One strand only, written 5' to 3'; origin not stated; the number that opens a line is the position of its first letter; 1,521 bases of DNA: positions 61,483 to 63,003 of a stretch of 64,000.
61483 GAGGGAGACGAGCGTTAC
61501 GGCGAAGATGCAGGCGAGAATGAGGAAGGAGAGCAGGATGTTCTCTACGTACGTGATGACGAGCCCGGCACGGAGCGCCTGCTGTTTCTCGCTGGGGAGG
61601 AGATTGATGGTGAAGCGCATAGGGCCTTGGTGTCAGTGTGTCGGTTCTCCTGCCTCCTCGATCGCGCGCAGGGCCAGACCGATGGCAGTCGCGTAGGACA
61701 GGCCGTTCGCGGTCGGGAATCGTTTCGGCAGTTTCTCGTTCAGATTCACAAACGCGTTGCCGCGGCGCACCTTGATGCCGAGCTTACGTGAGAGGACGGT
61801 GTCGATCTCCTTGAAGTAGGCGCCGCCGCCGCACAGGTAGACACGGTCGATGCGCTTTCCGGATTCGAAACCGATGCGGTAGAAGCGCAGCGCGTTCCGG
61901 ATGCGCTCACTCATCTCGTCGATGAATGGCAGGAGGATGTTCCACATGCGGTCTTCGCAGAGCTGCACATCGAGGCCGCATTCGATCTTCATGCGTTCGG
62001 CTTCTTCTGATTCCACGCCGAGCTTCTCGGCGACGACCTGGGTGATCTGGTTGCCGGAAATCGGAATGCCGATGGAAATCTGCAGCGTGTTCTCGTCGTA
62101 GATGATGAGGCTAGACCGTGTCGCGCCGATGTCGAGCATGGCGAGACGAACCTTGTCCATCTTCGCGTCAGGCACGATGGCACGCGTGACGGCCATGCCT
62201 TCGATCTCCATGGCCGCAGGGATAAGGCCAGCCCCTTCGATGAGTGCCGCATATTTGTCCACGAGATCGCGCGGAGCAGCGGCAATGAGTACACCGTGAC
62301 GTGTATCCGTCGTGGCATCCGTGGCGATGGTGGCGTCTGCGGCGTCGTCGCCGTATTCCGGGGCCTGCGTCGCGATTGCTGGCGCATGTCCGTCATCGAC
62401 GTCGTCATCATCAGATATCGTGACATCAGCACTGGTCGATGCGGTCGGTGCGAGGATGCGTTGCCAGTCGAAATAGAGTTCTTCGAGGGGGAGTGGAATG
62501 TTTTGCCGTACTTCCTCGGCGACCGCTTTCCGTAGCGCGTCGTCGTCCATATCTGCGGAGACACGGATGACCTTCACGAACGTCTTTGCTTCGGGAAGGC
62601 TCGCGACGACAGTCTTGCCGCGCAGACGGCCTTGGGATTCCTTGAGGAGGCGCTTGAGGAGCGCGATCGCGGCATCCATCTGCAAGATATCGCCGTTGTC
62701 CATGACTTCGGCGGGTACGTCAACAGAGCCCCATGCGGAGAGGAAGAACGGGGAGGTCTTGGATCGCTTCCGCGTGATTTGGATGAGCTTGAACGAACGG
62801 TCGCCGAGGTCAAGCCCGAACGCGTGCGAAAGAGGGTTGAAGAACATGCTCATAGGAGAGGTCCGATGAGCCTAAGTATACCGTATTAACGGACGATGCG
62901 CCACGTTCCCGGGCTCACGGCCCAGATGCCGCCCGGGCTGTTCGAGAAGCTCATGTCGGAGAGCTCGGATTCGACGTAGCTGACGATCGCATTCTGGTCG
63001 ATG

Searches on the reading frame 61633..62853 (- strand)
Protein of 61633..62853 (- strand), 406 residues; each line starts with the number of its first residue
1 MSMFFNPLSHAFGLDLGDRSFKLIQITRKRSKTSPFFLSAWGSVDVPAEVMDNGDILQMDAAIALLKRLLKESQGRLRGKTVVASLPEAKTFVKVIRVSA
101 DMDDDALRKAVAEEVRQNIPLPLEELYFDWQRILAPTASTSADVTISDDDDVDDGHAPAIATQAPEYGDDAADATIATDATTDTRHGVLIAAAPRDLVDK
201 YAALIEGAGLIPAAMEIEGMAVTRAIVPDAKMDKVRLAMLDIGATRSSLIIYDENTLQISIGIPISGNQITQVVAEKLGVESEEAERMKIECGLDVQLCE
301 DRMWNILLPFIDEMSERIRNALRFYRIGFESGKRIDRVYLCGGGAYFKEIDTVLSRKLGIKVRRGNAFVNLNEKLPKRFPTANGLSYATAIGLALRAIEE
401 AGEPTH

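Call 22: search_protein_families(library=pfam, proteins=[window:61633-62853:-], max_evalue=0.0001)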
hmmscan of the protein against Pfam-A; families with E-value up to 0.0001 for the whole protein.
window:61633-62853:- (406 aa): 2 families
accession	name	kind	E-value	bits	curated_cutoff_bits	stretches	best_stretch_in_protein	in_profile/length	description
PF11104.14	PilM_2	-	8.5e-49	166.7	27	2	177-397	117-339/340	Type IV pilus assembly protein PilM;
PF14450.12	FtsA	-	3.3e-13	50.5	31.8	1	238-392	1-127/127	Cell division protein FtsA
